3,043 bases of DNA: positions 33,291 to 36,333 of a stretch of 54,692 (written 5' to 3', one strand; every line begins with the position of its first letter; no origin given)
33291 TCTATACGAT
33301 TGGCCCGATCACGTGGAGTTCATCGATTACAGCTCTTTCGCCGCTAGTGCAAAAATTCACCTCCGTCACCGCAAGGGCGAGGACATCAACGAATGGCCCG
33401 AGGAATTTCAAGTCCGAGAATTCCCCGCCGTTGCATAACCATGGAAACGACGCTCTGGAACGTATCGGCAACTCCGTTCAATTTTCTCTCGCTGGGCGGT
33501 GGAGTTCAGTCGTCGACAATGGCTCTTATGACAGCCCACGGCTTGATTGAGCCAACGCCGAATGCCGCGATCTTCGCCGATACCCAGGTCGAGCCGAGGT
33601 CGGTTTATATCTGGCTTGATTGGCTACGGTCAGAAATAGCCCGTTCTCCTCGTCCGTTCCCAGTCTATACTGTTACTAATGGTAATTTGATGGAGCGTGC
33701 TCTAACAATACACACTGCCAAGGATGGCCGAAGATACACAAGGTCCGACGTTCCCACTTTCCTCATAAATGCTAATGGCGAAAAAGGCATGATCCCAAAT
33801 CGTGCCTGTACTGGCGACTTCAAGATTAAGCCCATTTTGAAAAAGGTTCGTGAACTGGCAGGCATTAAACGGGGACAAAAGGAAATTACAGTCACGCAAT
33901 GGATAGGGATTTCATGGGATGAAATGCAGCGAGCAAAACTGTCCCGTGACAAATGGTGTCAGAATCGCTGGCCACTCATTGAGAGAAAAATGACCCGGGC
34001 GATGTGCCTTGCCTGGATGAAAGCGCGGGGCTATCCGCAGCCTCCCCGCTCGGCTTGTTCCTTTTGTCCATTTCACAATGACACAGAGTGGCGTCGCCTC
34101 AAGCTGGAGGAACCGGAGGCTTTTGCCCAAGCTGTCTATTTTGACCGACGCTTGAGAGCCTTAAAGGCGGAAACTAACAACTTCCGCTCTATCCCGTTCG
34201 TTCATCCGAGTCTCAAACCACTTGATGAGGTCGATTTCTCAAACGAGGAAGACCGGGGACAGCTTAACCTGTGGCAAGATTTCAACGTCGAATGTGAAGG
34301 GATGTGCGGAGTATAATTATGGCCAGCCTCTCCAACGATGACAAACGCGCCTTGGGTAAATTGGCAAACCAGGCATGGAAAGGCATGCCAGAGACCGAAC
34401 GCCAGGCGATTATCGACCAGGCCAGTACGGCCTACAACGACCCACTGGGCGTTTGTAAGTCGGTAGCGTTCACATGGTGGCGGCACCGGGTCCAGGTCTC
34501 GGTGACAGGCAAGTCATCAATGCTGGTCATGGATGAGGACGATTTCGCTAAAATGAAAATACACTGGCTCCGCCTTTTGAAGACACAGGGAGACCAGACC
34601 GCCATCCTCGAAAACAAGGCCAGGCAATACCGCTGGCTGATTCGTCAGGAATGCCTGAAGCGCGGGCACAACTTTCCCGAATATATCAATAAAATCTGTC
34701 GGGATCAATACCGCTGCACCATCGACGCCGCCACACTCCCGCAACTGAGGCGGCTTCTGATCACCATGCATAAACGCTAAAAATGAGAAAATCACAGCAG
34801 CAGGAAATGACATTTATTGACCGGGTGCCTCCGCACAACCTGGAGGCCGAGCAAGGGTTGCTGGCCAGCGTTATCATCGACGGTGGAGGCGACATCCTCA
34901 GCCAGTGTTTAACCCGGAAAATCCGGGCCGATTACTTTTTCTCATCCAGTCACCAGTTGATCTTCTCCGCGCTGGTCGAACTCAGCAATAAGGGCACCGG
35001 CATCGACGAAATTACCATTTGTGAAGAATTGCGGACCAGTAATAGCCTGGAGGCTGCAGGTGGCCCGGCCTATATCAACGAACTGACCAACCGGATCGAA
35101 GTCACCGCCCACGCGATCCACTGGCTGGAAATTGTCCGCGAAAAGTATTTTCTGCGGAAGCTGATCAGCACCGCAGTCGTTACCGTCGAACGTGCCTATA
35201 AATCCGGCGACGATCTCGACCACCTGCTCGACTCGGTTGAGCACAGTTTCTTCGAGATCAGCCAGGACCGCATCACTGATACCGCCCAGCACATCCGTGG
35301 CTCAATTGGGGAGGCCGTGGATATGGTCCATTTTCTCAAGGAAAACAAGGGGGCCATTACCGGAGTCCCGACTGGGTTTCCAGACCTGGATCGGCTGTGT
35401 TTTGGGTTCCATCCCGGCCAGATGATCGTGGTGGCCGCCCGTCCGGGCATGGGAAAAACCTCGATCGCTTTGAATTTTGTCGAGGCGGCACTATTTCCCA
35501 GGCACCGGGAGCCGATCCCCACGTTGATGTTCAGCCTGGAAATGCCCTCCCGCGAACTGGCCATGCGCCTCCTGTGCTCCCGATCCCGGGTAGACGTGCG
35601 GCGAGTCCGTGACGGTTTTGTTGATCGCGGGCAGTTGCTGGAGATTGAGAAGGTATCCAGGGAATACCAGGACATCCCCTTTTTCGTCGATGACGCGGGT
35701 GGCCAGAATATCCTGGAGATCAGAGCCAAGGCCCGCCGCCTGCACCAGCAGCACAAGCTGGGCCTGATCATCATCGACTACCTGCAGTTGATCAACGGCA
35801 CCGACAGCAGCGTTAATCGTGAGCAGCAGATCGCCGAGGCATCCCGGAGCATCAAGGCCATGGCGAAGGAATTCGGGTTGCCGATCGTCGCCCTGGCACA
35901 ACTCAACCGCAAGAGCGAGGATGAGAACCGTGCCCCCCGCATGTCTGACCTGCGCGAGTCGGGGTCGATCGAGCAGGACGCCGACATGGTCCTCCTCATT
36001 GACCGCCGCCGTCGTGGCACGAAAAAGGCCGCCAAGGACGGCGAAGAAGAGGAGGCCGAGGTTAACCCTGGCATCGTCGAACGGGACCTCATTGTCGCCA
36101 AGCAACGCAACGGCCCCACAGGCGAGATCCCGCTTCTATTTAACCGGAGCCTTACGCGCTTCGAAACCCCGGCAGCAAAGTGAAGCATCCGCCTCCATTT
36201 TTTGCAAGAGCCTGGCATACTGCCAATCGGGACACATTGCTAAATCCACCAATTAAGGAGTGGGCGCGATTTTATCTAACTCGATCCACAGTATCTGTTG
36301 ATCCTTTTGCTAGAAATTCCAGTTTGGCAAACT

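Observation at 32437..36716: Early-operon block DUF5131 three-Cys protein + PP-loop PAPS-reductase-like enzyme (+ GemA-like, DnaB, small MTase): candidate uncharacterised DNA-modification or anti-restriction module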

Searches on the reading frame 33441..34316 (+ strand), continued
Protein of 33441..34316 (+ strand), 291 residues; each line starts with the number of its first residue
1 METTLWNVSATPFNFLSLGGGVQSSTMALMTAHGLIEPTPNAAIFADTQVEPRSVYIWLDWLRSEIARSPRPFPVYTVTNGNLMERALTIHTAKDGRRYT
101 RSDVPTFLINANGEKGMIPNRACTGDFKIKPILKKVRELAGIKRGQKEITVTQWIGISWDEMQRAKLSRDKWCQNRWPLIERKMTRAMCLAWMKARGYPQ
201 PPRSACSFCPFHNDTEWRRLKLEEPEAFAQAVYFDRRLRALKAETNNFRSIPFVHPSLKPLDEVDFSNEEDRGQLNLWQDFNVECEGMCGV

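Call 112: search_solved_structures(query=L206:12428-13990:+, max_evalue=1)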
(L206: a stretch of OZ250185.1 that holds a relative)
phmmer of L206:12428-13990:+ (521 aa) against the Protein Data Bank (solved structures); distinct sequences matched with E-value up to 1: 0.

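Call 113: search_solved_structures(query=L206:7071-8588:+, max_evalue=0.01)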
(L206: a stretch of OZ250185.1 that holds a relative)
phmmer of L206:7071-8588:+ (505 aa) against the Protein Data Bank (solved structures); distinct sequences matched with E-value up to 0.01: 37.
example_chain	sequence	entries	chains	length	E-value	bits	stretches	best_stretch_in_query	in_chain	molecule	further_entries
1bo5_O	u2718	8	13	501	1e-177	595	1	5-502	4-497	PROTEIN (GLYCEROL KINASE) | GLYCEROL KINASE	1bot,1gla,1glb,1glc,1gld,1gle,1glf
3ezw_A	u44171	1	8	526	1.2e-177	594.8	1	5-502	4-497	Glycerol kinase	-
1bu6_O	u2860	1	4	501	3.5e-177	593.3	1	5-502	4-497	PROTEIN (GLYCEROL KINASE)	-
1bwf_Y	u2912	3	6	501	4.6e-177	592.9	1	5-502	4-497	GLYCEROL KINASE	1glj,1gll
6ude_A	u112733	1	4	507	3.3e-171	573.6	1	1-502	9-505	Glycerol kinase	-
3g25_A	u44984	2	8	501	6.1e-169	566.1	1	5-501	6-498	Glycerol kinase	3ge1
2dpn_A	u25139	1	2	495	5e-166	556.5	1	6-504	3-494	Glycerol kinase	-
6k78_B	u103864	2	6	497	5e-161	540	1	6-502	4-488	Glycerol kinase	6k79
2zf5_O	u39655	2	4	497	8.2e-161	539.3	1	6-502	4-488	Glycerol kinase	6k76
6k78_A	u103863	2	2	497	1.8e-160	538.2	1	6-502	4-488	Glycerol kinase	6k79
3d7e_O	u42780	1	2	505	2e-151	508.3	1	5-499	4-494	Glycerol kinase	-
3h45_X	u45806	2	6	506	2.3e-151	508.1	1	3-499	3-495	Glycerol kinase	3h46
3h3n_X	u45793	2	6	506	2.4e-151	508.1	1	3-499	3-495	Glycerol kinase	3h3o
3flc_O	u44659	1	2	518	2.5e-151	508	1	3-499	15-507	Glycerol kinase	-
1r59_O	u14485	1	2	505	3.6e-151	507.5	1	5-499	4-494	Glycerol kinase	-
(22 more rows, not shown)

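Call 114: search_solved_structures(query=L206:8607-9854:+, max_evalue=0.01)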
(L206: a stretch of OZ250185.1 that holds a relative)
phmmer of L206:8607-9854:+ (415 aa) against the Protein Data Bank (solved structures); distinct sequences matched with E-value up to 0.01: 3.
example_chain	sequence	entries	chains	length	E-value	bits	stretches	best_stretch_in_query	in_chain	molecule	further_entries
6gzb_A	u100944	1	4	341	1.2e-05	27.4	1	182-290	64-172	Spore germination protein GerM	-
6gz8_A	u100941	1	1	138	0.00013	24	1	184-286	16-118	Spore germination protein GerM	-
5j7r_A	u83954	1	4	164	0.00031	22.8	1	193-290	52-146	Putative Lipoprotein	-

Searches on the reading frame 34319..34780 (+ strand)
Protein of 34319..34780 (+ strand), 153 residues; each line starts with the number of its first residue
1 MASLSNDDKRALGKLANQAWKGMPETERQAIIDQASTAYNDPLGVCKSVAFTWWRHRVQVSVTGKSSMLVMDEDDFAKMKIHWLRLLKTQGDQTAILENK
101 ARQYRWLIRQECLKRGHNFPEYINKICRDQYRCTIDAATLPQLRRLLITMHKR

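Call 4: search_protein_families(library=pfam, proteins=[window:34319-34780:+], max_evalue=0.01)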
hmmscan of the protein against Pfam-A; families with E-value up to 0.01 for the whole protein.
window:34319-34780:+ (153 aa): 0 families

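Call 5: search_protein_families(library=ncbifam, proteins=[window:34319-34780:+], max_evalue=1)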
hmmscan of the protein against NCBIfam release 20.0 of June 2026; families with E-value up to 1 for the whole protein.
window:34319-34780:+ (153 aa): 0 families

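Call 6: search_protein_families(library=phrogs, proteins=[window:34319-34780:+], max_evalue=0.01)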
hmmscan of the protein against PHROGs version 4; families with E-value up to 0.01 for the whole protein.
window:34319-34780:+ (153 aa): 0 families

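Call 7: search_protein_families(library=pfam, proteins=[window:34319-34780:+], max_evalue=10)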
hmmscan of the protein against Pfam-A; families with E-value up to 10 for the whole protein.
window:34319-34780:+ (153 aa): 1 family
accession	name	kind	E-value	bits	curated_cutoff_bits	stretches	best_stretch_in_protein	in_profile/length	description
PF15581.11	Imm58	-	0.085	13.4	25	1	6-38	44-76/109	Immunity protein 58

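Call 34: search_protein_families(library=padloc, proteins=[window:34319-34780:+], max_evalue=1)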
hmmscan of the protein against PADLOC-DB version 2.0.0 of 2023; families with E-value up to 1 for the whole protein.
window:34319-34780:+ (153 aa): 0 families

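Call 91: find_homologous_proteins(query=window:34319-34780:+, max_evalue=0.001)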
Query window:34319-34780:+ (153 aa): 1 proteins with E <= 0.001 among 5 candidates.
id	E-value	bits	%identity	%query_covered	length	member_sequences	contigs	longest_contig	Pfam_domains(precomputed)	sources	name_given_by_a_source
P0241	8.4e-100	349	100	100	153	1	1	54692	-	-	-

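Call 97: search_protein_representatives(protein=window:34319-34780:+)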
Query: 153 residues. Proteins with E-value up to 0.001 (for the whole library): 71; up to 1e-10: 16; up to 1e-30: 1. The best 71 are listed.
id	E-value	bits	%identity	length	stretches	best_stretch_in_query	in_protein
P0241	2.7e-100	348.6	100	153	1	1-153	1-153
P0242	1.5e-26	109.3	41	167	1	5-152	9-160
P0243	8.0e-16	74.5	36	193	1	9-152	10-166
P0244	2.7e-15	72.8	34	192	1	15-151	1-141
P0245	3.8e-14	69.0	38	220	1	3-152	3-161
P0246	1.0e-13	67.6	42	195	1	1-153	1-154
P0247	1.7e-13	66.9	38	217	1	3-151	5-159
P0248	5.4e-13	65.3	36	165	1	4-153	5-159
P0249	2.1e-12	63.4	35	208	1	7-153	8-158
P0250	2.2e-12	63.3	37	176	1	2-152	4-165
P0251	3.0e-12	62.8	36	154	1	2-153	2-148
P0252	3.5e-12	62.6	34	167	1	4-152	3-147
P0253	2.9e-11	59.7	35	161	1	10-150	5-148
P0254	4.2e-11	59.1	34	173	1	4-153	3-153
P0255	6.3e-11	58.6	34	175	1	15-151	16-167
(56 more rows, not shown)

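Call 99: search_protein_families(library=pfam, alignment_id=A3, max_evalue=0.01)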
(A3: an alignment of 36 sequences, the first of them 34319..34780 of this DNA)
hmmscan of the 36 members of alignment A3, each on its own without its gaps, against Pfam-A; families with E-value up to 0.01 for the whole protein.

A. member 1, window:34319-34780:+ (153 aa): 0 families

B. families by the number of members that match (of 36 scanned): 1 family
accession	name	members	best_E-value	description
PF03284.19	PHZA_PHZB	1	0.0026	Phenazine biosynthesis protein A/B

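Call 100: search_protein_families(library=phrogs, alignment_id=A3, max_evalue=0.01)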
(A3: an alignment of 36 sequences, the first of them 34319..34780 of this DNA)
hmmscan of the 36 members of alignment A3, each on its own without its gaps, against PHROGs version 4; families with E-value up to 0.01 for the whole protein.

A. member 1, window:34319-34780:+ (153 aa): 0 families

B. families by the number of members that match (of 36 scanned): 2 families
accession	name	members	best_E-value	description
phrog_35971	-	1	0.0019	-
phrog_286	-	1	0.0099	-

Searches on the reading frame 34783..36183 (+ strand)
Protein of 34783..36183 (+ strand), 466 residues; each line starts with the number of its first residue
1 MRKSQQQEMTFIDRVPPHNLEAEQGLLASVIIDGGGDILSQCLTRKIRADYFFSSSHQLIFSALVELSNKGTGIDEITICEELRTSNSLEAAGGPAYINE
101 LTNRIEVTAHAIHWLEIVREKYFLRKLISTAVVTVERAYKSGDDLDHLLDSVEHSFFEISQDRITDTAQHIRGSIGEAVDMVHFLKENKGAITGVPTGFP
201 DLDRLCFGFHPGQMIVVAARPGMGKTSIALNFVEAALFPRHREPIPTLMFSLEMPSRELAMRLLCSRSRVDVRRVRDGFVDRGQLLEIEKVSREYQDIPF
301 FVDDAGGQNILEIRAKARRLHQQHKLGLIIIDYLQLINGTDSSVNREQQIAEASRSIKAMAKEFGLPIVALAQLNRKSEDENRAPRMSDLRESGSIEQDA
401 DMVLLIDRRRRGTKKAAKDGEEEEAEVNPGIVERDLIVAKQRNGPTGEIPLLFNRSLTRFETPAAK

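Call 4: search_protein_families(library=pfam, proteins=[window:34783-36183:+], max_evalue=0.01)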
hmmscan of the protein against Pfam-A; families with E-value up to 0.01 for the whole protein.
window:34783-36183:+ (466 aa): 4 families
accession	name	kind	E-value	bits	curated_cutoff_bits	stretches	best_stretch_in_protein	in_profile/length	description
PF03796.21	DnaB_C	-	3.5e-87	292.5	27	1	194-461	1-254/255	DnaB-like helicase C terminal domain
PF00772.26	DnaB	-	7.2e-22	77.8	23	1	16-120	2-103/103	DnaB-like helicase N terminal domain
PF13481.12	AAA_25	-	9.8e-16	58.4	27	1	198-376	18-192/195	AAA domain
PF06745.19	ATPase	-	7.6e-05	22.6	26.6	1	195-337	1-131/231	KaiC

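Call 5: search_protein_families(library=ncbifam, proteins=[window:34783-36183:+], max_evalue=1)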
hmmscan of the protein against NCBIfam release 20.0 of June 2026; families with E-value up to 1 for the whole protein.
window:34783-36183:+ (466 aa): 18 families
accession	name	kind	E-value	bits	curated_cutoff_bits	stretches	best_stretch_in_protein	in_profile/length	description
TIGR00665.1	DnaB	equivalog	6.1e-126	420.7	385.25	1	16-462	2-432/435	replicative DNA helicase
NF004384.0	PRK05748.1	equivalog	2.6e-121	405.3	525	1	11-462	5-441/452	replicative DNA helicase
NF005852.0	PRK07773.1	equivalog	3.8e-119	399.4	780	2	7-395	15-398/886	replicative DNA helicase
NF004109.0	PRK05595.1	equivalog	3.9e-107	358.7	737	1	16-459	8-434/444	replicative DNA helicase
NF006606.0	PRK09165.1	equivalog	2.2e-103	346.5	540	1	5-462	10-486/497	replicative DNA helicase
TIGR03600.1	phage_DnaB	exception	5.2e-97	325.5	498.65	1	19-453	1-421/421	phage replicative helicase, DnaB family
NF005424.0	PRK07004.1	equivalog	2.3e-94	316.5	834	1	14-462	13-450/460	replicative DNA helicase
NF005369.0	PRK06904.1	equivalog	7e-94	315.2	809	1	13-463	22-464/474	replicative DNA helicase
NF006306.0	PRK08506.1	equivalog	8.3e-92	308.3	596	1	19-462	6-450/472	replicative DNA helicase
NF006443.0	PRK08760.1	equivalog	9.4e-92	307.8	741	1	14-463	31-467/476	replicative DNA helicase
NF040583.1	dnaB_SPI-7_type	exception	9.4e-90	301.7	655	1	17-461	2-432/434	SPI-7-type island replicative DNA helicase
NF005945.0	PRK08006.1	equivalog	1.3e-88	297.9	898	1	14-462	25-462/471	replicative DNA helicase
NF004967.0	PRK06321.1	equivalog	6.1e-86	289.2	751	1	45-462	42-464/472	replicative DNA helicase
NF006458.0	PRK08840.1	equivalog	1.9e-85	287.3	884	1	5-463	10-456/464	replicative DNA helicase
NF005240.0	PRK06749.1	subfamily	4.2e-61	207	686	1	18-460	4-424/428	replicative DNA helicase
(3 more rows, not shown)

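Call 6: search_protein_families(library=phrogs, proteins=[window:34783-36183:+], max_evalue=0.01)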
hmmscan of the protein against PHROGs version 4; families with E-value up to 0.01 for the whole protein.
window:34783-36183:+ (466 aa): 10 families
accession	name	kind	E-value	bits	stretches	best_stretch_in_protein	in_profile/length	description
phrog_19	-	DNA, RNA and nucleotide metabolism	6.2e-99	333.6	1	7-461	149-579/621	DnaB-like replicative helicase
phrog_243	-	DNA, RNA and nucleotide metabolism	5.8e-45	154.4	1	185-463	10-268/273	DnaB-like replicative helicase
phrog_239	-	DNA, RNA and nucleotide metabolism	1e-38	134.8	1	193-461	337-597/801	DNA primase/helicase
phrog_11530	-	unknown function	1.2e-29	104.5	1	300-454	6-150/184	-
phrog_19347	-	unknown function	2e-11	45.1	1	390-461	1-77/79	-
phrog_5482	-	unknown function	1.1e-09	38.6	1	188-460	23-296/341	-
phrog_20000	-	unknown function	1.1e-07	32.9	1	2-80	12-86/132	-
phrog_23150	-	unknown function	4.5e-06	27.4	1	30-232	19-214/217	-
phrog_97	-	other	0.00066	20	1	193-237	48-98/506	UvsX-like recombinase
phrog_8337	-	DNA, RNA and nucleotide metabolism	0.0015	19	0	194-264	49-118/273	DNA repair protein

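Call 104: find_related_loci(query=window:34783-36183:+, collection=viral_contigs, flank=10000)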
Query window:34783-36183:+ (466 aa) in viral_contigs; peptide patterns used: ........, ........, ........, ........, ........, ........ (x = any residue, [..] = any of these).
600 stretches matched a pattern (row limit reached: there are more); 597 encode a relative of the query (tblastn E <= 1e-3); the best 80 are kept; 80 distinct loci.
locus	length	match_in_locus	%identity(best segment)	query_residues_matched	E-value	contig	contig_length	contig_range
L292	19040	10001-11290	38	15-460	3e-95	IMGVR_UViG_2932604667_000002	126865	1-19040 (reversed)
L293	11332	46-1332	35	14-460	5e-87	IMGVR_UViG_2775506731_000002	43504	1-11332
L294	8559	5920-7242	36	14-461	2e-85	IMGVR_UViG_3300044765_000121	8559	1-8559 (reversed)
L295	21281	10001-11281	37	18-460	4e-85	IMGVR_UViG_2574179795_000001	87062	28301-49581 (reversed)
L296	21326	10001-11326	36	14-461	1e-86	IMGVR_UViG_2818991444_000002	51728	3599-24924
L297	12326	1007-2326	35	15-463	1e-84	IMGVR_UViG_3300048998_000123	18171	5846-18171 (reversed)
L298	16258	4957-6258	37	12-460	2e-84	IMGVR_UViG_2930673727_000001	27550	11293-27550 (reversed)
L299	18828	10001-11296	37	14-462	8e-84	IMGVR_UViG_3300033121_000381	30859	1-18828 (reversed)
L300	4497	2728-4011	37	17-461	5e-84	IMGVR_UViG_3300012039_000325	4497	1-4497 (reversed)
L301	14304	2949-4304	34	3-460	5e-82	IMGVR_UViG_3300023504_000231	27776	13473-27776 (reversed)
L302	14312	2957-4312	34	3-460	5e-82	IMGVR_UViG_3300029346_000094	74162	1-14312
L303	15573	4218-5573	34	3-460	5e-82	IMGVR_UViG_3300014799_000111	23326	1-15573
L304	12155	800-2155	34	3-460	5e-82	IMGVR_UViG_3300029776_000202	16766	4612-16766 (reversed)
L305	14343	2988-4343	34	3-460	5e-82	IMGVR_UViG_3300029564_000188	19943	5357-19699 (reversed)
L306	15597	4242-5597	34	3-460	5e-82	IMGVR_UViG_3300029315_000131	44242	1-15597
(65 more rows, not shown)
